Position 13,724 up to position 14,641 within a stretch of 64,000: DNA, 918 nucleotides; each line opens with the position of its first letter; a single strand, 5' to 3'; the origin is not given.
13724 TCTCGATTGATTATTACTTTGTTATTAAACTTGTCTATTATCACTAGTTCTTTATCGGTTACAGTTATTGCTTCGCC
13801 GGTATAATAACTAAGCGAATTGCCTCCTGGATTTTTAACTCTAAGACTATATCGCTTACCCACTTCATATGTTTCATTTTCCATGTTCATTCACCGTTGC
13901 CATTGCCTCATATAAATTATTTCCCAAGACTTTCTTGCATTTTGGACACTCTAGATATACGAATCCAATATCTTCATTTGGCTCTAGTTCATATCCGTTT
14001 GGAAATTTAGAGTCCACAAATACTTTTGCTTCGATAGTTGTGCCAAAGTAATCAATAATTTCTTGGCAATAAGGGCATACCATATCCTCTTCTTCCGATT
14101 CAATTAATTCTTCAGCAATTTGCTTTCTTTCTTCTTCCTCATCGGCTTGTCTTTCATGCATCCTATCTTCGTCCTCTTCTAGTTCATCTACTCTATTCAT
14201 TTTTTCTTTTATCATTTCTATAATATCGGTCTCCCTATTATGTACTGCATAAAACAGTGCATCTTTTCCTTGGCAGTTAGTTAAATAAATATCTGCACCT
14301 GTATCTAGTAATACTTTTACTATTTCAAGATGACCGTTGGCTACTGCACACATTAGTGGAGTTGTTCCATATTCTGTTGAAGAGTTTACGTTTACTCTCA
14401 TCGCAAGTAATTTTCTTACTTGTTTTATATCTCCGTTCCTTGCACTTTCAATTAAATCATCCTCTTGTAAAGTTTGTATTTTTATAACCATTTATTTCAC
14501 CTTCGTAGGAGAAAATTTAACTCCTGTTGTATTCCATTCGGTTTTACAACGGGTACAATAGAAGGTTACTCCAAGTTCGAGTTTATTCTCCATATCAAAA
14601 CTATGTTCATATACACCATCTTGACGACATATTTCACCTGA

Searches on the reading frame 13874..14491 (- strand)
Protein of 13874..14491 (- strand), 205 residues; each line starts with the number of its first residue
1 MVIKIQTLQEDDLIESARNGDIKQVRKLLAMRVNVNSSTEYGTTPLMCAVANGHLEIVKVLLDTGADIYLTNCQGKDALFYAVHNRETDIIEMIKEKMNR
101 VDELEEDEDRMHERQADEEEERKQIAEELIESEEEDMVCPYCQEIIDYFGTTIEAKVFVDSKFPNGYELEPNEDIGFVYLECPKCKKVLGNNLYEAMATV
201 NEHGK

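Call 96: search_protein_families(library=phrogs, proteins=[window:13874-14491:-], max_evalue=0.001)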
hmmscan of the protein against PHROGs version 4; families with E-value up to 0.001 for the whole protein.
window:13874-14491:- (205 aa): 2 families
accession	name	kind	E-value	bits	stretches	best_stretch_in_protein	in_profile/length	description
phrog_9262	-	unknown function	3.5e-16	60.5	1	15-129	45-160/253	-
phrog_9049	-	unknown function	2.7e-14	51.1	1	13-133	3195-3313/4700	-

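Call 97: search_protein_families(library=pfam, proteins=[window:13874-14491:-], max_evalue=0.001)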
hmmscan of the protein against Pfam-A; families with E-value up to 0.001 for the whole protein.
window:13874-14491:- (205 aa): 6 families
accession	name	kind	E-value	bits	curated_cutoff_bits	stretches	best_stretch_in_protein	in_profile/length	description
PF12796.13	Ank_2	-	3.5e-16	60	27.3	1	13-97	1-82/90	Ankyrin repeats (3 copies)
PF13637.12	Ank_4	-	5e-16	58.9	22.7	2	17-62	5-50/50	Ankyrin repeats (many copies)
PF00023.36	Ank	-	6.6e-13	48.6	21.1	1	41-72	1-32/33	Ankyrin repeat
PF13606.12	Ank_3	-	1.8e-09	37.3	22.3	1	42-69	2-29/30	Ankyrin repeat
PF13857.12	Ank_5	-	1.2e-08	35.6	27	1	33-75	7-49/56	Ankyrin repeats (many copies)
PF24521.3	Ank_KRIT1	-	7.5e-05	22.9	80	1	7-66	16-70/149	KRIT1 ankyrin-repeats domain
